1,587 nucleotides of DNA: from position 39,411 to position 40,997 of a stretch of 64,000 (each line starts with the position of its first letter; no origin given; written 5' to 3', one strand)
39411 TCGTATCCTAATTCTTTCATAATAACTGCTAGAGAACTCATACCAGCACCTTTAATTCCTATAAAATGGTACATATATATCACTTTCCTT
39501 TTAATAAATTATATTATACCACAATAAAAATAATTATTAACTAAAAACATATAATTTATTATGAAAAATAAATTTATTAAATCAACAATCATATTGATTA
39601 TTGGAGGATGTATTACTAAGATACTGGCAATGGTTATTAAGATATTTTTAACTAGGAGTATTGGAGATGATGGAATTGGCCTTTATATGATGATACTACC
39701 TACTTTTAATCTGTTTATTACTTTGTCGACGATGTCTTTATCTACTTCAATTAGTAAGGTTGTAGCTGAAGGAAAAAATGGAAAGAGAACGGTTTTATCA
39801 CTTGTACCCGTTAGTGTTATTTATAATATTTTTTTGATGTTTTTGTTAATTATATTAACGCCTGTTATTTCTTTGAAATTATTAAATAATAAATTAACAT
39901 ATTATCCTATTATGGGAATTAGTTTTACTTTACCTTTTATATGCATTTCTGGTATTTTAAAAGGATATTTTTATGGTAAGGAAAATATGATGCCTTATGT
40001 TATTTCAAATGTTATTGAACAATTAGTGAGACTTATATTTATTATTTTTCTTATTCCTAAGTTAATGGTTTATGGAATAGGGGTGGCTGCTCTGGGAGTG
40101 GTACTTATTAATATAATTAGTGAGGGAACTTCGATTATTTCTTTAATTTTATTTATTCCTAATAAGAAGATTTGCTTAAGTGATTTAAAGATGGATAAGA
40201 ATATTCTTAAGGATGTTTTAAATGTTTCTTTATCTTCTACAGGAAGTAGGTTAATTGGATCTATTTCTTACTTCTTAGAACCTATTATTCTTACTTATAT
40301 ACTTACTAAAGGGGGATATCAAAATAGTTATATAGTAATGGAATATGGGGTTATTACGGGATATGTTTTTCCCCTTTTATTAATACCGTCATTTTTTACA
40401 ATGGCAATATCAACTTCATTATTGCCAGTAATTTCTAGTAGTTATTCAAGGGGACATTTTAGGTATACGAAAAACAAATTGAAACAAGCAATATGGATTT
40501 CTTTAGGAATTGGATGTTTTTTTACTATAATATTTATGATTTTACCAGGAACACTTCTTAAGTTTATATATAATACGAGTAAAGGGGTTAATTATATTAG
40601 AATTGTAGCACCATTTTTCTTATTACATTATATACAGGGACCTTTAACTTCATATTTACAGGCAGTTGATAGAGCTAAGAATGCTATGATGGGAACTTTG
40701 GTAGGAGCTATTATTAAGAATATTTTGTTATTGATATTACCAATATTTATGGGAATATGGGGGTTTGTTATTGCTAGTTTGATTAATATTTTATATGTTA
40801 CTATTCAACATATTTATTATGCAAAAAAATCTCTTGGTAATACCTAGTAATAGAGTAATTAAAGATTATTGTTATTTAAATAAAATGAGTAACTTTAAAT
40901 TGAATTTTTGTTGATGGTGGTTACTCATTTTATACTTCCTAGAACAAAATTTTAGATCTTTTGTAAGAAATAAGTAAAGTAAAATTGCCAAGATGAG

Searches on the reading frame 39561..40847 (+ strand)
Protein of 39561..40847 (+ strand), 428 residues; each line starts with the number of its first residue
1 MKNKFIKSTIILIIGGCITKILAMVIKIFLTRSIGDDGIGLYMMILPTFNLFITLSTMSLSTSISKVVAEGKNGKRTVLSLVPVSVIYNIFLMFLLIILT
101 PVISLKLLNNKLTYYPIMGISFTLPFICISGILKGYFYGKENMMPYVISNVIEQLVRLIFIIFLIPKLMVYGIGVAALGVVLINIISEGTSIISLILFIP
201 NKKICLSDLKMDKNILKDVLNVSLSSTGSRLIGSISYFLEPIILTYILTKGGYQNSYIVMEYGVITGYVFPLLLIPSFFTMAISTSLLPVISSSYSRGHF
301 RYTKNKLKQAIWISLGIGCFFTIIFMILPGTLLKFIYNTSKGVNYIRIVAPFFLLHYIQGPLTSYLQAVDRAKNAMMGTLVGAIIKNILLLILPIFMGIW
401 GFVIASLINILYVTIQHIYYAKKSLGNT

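Call 61: search_protein_families(library=ncbifam, proteins=[window:39561-40847:+], max_evalue=0.001)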
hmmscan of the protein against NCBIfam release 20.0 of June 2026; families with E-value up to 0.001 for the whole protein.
window:39561-40847:+ (428 aa): 2 families
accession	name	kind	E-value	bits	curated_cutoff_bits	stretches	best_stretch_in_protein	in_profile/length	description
TIGR02900.1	spore_V_B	equivalog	2.8e-87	293.5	372.3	1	5-424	1-434/488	stage V sporulation protein B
TIGR00797.1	matE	subfamily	1.7e-08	33.8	147.4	1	276-412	41-183/396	MATE family efflux transporter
